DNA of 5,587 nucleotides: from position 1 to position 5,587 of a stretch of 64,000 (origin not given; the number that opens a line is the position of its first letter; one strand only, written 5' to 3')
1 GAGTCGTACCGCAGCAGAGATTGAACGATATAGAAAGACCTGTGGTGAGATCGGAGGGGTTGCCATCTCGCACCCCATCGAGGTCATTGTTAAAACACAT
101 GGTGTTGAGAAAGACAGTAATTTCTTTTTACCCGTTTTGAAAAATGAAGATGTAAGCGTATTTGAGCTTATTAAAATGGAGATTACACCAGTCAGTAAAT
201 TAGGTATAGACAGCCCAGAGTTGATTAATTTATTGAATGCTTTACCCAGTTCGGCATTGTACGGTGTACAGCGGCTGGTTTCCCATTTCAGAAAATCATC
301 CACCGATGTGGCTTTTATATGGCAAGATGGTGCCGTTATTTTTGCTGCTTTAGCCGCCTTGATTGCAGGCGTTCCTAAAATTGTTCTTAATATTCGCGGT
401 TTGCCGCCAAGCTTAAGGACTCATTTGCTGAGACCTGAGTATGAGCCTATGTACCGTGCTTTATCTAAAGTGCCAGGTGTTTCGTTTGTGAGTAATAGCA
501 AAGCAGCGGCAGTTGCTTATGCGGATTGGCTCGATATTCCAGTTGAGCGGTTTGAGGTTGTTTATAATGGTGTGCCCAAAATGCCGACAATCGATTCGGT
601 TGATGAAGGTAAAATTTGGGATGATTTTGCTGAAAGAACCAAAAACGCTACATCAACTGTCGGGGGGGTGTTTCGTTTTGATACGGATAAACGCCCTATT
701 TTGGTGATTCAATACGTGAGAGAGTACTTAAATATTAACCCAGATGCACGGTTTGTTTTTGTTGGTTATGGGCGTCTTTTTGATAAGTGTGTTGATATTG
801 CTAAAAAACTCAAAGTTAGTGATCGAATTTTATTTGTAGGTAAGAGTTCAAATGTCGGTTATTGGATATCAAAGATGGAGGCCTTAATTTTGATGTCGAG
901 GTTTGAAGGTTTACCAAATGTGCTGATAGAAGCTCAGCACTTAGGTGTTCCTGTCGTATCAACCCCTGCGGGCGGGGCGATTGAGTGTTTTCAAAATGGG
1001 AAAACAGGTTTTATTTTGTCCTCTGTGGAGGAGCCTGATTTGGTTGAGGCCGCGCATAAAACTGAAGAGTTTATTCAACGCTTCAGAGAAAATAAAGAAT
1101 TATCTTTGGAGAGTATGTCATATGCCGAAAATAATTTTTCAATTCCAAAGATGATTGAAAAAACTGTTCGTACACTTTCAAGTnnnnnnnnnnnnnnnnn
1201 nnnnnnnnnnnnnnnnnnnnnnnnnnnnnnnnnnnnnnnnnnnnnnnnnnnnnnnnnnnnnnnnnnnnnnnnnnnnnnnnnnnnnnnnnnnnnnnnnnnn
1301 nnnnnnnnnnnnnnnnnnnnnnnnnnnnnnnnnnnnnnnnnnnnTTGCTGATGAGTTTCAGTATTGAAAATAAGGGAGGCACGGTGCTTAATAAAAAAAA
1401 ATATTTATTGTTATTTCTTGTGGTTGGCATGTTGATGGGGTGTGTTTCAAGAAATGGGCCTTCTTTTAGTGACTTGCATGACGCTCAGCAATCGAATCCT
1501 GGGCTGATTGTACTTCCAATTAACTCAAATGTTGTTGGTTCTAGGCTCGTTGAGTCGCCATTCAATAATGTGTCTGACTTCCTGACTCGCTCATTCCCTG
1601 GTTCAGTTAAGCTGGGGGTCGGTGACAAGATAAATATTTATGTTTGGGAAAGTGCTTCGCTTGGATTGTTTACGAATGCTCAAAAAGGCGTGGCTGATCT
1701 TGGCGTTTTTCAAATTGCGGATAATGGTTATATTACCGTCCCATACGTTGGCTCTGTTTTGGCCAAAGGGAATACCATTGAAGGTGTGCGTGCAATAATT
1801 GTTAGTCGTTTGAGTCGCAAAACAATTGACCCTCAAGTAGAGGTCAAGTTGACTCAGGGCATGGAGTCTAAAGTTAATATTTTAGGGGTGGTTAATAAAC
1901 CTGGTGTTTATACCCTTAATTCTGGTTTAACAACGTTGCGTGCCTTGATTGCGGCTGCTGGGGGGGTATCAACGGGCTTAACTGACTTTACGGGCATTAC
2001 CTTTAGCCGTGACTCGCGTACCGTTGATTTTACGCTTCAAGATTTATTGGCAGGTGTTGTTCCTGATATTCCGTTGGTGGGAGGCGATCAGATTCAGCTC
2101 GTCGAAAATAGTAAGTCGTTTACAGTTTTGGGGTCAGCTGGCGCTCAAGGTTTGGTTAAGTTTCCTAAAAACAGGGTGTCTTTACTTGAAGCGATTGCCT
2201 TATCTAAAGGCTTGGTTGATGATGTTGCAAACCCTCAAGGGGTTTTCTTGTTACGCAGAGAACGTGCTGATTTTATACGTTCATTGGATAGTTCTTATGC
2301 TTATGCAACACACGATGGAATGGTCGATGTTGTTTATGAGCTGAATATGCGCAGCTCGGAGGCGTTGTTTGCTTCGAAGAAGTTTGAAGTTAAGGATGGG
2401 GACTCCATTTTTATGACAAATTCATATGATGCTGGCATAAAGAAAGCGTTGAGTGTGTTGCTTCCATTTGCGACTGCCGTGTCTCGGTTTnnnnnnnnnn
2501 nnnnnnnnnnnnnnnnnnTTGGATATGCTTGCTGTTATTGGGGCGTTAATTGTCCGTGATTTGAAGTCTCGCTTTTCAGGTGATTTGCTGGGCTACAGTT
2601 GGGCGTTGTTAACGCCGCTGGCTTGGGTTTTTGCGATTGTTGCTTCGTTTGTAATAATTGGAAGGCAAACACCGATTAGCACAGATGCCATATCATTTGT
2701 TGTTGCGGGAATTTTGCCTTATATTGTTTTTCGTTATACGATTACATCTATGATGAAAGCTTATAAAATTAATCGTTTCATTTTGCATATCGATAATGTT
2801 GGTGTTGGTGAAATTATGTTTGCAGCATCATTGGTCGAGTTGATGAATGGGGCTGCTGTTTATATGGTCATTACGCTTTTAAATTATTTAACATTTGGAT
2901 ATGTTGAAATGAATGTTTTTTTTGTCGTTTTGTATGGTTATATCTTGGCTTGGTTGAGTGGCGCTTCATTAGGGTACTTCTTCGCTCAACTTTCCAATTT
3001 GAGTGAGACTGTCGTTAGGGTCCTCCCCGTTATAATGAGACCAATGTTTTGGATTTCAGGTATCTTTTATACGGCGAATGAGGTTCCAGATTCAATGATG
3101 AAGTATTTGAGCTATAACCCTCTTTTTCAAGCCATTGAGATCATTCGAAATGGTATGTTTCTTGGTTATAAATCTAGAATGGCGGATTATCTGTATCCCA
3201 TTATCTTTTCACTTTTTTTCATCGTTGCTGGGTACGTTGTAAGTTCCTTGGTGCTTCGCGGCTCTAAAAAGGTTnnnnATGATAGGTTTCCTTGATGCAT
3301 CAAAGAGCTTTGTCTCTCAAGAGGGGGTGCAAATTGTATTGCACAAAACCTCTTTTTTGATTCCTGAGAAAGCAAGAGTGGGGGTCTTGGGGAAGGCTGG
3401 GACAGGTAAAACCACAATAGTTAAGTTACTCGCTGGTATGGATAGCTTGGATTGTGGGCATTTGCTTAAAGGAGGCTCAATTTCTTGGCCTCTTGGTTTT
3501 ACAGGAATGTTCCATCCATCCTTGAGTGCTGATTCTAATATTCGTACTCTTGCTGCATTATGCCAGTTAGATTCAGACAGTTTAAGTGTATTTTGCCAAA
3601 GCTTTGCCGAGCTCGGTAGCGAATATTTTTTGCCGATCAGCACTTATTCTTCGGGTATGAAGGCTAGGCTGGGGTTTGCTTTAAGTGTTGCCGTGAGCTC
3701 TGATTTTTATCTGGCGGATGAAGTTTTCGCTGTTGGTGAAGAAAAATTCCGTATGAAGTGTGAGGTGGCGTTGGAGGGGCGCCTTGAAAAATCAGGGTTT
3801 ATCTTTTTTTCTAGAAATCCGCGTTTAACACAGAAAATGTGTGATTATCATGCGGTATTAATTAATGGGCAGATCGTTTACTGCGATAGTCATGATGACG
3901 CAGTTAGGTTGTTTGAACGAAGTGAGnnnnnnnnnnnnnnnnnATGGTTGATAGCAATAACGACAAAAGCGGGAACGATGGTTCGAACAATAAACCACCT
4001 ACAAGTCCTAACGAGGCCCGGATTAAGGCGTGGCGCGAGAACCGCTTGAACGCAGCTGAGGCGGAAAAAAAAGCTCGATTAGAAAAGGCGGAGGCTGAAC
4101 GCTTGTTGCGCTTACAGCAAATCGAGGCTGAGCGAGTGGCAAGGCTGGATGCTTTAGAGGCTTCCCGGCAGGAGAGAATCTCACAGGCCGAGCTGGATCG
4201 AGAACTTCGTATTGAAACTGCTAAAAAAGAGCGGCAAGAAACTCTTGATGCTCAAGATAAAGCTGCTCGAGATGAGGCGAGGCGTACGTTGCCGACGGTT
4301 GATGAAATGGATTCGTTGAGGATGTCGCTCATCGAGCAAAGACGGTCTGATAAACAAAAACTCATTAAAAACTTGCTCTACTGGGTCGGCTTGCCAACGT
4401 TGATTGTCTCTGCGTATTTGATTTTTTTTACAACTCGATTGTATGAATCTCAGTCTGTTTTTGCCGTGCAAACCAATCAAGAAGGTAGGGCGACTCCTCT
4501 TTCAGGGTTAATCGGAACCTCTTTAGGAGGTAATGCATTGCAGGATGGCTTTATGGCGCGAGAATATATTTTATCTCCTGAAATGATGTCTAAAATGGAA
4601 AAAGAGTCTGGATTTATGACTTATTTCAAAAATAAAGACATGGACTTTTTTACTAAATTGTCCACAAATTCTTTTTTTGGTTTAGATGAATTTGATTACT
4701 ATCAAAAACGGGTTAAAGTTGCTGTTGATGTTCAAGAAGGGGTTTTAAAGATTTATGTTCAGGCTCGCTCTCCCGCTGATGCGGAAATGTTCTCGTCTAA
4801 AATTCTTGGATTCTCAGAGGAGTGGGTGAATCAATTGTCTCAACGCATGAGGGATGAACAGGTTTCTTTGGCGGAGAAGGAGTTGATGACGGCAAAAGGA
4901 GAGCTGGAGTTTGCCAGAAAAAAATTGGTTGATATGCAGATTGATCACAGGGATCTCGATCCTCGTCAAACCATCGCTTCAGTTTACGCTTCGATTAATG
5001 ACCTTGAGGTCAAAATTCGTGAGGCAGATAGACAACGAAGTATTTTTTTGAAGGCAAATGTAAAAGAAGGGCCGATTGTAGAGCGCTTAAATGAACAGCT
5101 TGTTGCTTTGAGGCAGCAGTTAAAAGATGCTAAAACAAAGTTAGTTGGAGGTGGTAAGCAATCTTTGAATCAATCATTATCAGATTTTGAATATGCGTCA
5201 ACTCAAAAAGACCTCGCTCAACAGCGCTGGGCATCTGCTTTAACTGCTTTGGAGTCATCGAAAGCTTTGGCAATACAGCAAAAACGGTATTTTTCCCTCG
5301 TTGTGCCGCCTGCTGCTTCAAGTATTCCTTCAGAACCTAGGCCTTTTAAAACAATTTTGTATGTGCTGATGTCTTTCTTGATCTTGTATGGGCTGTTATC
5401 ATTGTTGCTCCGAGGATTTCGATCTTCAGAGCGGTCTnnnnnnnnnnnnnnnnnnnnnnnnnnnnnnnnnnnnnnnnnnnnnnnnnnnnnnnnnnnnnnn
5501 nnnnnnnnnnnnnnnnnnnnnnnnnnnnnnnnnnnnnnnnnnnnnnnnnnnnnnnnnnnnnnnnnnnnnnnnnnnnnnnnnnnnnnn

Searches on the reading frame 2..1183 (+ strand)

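Call 6: search_protein_families(library=pfam, proteins=[window:2-1183:+], max_evalue=0.01)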
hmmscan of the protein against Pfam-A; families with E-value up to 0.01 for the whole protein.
window:2-1183:+ (394 aa): 3 families
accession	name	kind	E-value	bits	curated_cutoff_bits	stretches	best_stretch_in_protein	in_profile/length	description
PF00534.26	Glycos_transf_1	-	9.6e-21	74.5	26.4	1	222-352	20-153/172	Glycosyl transferases group 1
PF13692.12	Glyco_trans_1_4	-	3.6e-19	69.9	27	1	230-351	15-136/142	Glycosyl transferases group 1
PF13439.12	Glyco_transf_4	-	2.6e-05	24.8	28.5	1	72-191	44-166/170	Glycosyltransferase Family 4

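Call 7: search_protein_families(library=ncbifam, proteins=[window:2-1183:+], max_evalue=0.01)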
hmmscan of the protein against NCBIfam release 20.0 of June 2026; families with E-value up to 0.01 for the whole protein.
window:2-1183:+ (394 aa): 26 families (the best 25 are shown)
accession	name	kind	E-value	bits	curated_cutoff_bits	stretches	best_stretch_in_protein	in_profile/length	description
NF011726.0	PRK15179.1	equivalog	2e-124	416.4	733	1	2-391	302-690/694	Vi polysaccharide biosynthesis protein TviE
NF012034.0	PRK15490.1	equivalog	9.9e-109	364.3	813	1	1-394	181-575/578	Vi polysaccharide biosynthesis glycosyltransferase TviE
TIGR03088.1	stp2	hypoth_equivalog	9.7e-21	74.2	409.05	1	110-387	90-365/374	TIGR03088 family PEP-CTERM/XrtA system glycosyltransferase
TIGR03999.1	thiol_BshA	equivalog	7.4e-18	64.6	273.7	1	230-387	212-365/375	N-acetyl-alpha-D-glucosaminyl L-malate synthase BshA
NF050063.1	ProtGlycPglJ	equivalog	1.3e-15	57.5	500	1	164-353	150-328/363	N-acetylgalactosamine-N,N'-diacetylbacillosaminyl-diphospho-undecaprenol 4-alpha-N-acetylgalactosaminyltransferase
NF007396.0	PRK09922.1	equivalog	9.6e-12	44.4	385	1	244-342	208-311/361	lipopolysaccharide 1,6-galactosyltransferase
NF050056.1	ProtGlycPglH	equivalog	1.5e-11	44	600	1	219-372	181-331/354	GalNAc-alpha-(1->4)-GalNAc-alpha-(1->3)-diNAcBac-PP-undecaprenol alpha-1,4-N-acetyl-D-galactosaminyltransferase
NF047880.1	glyco_SdgA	exception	1.9e-09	36.6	800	1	220-377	318-473/488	serine-aspartate repeat adhesin O-glycosyltransferase SdgA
NF047684.1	TeichurnBiosyTuaC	equivalog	2.3e-09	36.7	550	1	245-354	244-351/391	teichuronic acid biosynthesis protein TuaC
TIGR04157.1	glyco_rSAM_CFB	subfamily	1.9e-08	33.7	400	1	158-385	171-399/406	TIGR04157 family glycosyltransferase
TIGR03449.1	mycothiol_MshA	equivalog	1e-07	31.2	462.5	1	220-384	223-392/406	D-inositol-3-phosphate glycosyltransferase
NF047881.1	glyco_SdgB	exception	2.8e-07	29.6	800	1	219-388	323-489/496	serine-aspartate repeat adhesin O-glycosyltransferase SdgB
NF041876.1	EPS_EpsE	equivalog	1.4e-06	27.8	400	1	268-379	270-380/389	exopolysaccharide biosynthesis GT4 family glycosyltransferase EpsE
NF038229.1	Glyco4_Geo_Pelo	equivalog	3.3e-06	26.4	400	1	278-376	222-317/338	GPMC system family 4 glycosyltransferase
NF038011.1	PelF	equivalog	1.3e-05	24.5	100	1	261-328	354-420/489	GT4 family glycosyltransferase PelF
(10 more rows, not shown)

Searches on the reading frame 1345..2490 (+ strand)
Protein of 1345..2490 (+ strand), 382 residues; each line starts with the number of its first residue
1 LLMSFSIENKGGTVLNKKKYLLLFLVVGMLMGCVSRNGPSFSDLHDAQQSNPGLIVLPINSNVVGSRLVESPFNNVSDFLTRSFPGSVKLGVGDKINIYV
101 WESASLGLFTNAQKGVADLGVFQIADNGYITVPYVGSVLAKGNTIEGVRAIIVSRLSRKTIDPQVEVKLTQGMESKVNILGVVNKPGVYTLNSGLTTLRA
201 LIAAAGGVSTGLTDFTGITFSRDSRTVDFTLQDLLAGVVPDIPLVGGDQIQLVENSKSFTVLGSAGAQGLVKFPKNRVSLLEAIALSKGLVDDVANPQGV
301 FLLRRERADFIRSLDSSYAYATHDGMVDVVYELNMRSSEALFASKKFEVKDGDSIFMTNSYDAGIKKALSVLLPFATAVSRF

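Call 6: search_protein_families(library=pfam, proteins=[window:1345-2490:+], max_evalue=0.01)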
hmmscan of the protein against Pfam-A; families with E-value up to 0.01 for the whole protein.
window:1345-2490:+ (382 aa): 3 families
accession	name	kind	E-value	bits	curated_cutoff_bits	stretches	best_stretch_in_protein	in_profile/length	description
PF22461.2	SLBB_2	-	6.4e-22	77.9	27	2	176-250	2-77/79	SLBB domain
PF02563.21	Poly_export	-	6.5e-15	55.5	28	1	87-169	6-76/77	Polysaccharide biosynthesis/export protein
PF10531.15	SLBB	-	6.5e-08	32.7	27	1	176-214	1-37/55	SLBB domain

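Call 7: search_protein_families(library=ncbifam, proteins=[window:1345-2490:+], max_evalue=0.01)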
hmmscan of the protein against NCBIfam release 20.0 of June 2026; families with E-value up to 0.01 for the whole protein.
window:1345-2490:+ (382 aa): 5 families
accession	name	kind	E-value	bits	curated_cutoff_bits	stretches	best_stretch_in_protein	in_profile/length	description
NF011658.0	PRK15078.1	subfamily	6.4e-30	104.1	333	1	89-379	86-366/380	polysaccharide export protein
NF011722.0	PRK15175.1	equivalog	9.8e-28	97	456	1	90-364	72-336/355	Vi polysaccharide ABC transporter protein VexA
TIGR03028.1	EpsE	equivalog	1.9e-16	60.1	262.65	1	89-319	3-223/239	polysaccharide export protein EpsE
TIGR03027.2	pepcterm_export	equivalog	3.4e-12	46.4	180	1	90-250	5-162/169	XrtA/PEP-CTERM system exopolysaccharide export protein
NF041843.1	EpsY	equivalog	1.3e-08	34.4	320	1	91-208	56-160/211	exopolysaccharide export protein EpsY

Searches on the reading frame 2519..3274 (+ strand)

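Call 6: search_protein_families(library=pfam, proteins=[window:2519-3274:+], max_evalue=0.01)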
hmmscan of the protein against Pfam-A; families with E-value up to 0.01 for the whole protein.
window:2519-3274:+ (252 aa): 2 families
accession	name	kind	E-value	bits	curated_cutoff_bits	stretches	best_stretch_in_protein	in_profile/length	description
PF01061.29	ABC2_membrane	-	2.3e-11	44.1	26.9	1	7-214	3-211/211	ABC-2 type transporter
PF12698.13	ABC2_membrane_3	-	0.00011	21.8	31.6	1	65-238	167-345/347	ABC-2 family transporter protein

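Call 7: search_protein_families(library=ncbifam, proteins=[window:2519-3274:+], max_evalue=0.01)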
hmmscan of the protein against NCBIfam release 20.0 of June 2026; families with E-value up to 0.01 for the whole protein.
window:2519-3274:+ (252 aa): 5 families
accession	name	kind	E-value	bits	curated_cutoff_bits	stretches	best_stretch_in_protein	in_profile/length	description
NF011723.0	PRK15176.1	equivalog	7.4e-60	202.9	297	1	6-241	20-255/264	Vi polysaccharide ABC transporter inner membrane protein VexB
NF050053.1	CapPschTportKpsM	equivalog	1.8e-24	87.1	300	1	3-239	1-244/257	capsule polysaccharide transporter KpsM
TIGR01291.1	nodJ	subfamily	2.5e-06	27.3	206.65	1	89-247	99-248/253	ABC-2 type transporter, NodJ family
TIGR00955.1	3a01204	subfamily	5.7e-05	21.9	736.35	1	114-200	451-537/617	pigment precursor permease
TIGR01247.1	drrB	subfamily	0.00056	19.7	223.05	1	29-218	16-209/236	daunorubicin resistance ABC transporter membrane protein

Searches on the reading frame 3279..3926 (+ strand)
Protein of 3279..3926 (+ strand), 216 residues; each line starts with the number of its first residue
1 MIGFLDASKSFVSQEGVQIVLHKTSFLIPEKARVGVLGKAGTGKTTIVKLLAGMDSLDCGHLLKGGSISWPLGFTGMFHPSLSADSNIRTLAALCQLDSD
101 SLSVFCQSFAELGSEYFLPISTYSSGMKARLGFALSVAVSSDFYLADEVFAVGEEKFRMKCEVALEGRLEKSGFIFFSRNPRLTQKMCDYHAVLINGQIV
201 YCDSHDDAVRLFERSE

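Call 6: search_protein_families(library=pfam, proteins=[window:3279-3926:+], max_evalue=0.01)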
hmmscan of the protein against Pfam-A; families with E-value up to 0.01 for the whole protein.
window:3279-3926:+ (216 aa): 1 family
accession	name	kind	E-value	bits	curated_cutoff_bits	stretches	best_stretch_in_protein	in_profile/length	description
PF00005.33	ABC_tran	-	9.5e-11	42.9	25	1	21-150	1-136/137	ABC transporter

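Call 7: search_protein_families(library=ncbifam, proteins=[window:3279-3926:+], max_evalue=0.01)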
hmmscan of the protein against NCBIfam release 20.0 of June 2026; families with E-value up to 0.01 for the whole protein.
window:3279-3926:+ (216 aa): 115 families (the best 25 are shown)
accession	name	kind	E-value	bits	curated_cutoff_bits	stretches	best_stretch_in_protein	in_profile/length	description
NF011724.0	PRK15177.1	equivalog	3.9e-39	134.4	313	1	1-214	1-214/231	Vi polysaccharide ABC transporter ATP-binding protein VexC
NF010065.0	PRK13545.1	equivalog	7.1e-20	71.2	538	1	19-178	38-199/549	teichoic acids export protein ATP-binding subunit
NF010066.0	PRK13546.1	equivalog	1.2e-17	64.2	320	1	22-213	41-235/264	teichoic acids export ABC transporter ATP-binding subunit TagH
NF050108.1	galactan_ABC_ATP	equivalog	1.7e-15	56.9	400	1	20-212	44-240/244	galactan export ABC transporter ATP-binding subunit Wzt/RfbE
TIGR03740.1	galliderm_ABC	subfamily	4.6e-10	39.5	309.75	1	16-150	11-152/223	lantibiotic protection ABC transporter ATP-binding subunit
NF000355.4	ribo_prot_ABC_F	equivalog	1.1e-09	37.7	380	1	18-148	15-143/499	ribosomal protection-like ABC-F family protein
TIGR00968.1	3a0106s01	subfamily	3.6e-09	36.5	342.75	1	16-64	11-59/237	sulfate ABC transporter ATP-binding protein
NF007739.0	PRK10419.1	subfamily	1.1e-08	34.9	354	1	8-62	15-69/268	nickel ABC transporter ATP-binding protein NikE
TIGR02769.1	nickel_nikE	equivalog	1.2e-08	34.8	332.55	1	8-61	14-67/265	nickel import ATP-binding protein NikE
NF040729.1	ABC_ATP_SaoA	equivalog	2.1e-08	33.9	360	1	6-63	6-63/248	ABC transporter ATP-binding protein SaoA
NF010061.0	PRK13538.1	equivalog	2.4e-08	33.8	195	1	13-186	13-197/211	cytochrome c biogenesis heme-transporting ATPase CcmA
NF047565.1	PSM_export_PmtA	equivalog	2.7e-08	33.5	350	2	105-209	110-216/282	phenol-soluble modulin export ABC transporter ATP-binding protein PmtA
TIGR01189.1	ccmA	equivalog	3.8e-08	33.2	131.6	1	11-180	6-185/198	heme ABC exporter ATP-binding protein CcmA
NF008775.0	PRK11819.1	equivalog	5e-08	32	599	1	16-148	335-471/556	energy-dependent translational throttle protein EttA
TIGR03719.1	ABC_ABC_ChvD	subfamily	6.9e-08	31.5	806.75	1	16-148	333-469/552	energy-dependent translational throttle protein EttA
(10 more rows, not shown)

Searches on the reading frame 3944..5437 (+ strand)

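Call 6: search_protein_families(library=pfam, proteins=[window:3944-5437:+], max_evalue=0.01)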
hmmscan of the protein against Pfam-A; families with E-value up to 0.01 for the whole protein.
window:3944-5437:+ (498 aa): 0 families

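Call 7: search_protein_families(library=ncbifam, proteins=[window:3944-5437:+], max_evalue=0.01)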
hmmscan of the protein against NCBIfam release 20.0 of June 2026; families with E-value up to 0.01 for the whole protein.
window:3944-5437:+ (498 aa): 2 families
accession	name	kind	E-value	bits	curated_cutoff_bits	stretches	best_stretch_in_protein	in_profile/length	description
TIGR01010.1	BexC_CtrB_KpsE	subfamily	5.5e-73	246.1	437.5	1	141-493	4-358/362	polysaccharide export inner-membrane protein, BexC/CtrB/KpsE family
NF011725.0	PRK15178.1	equivalog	7.1e-61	206.6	905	1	71-465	18-403/434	Vi polysaccharide ABC transporter inner membrane protein VexD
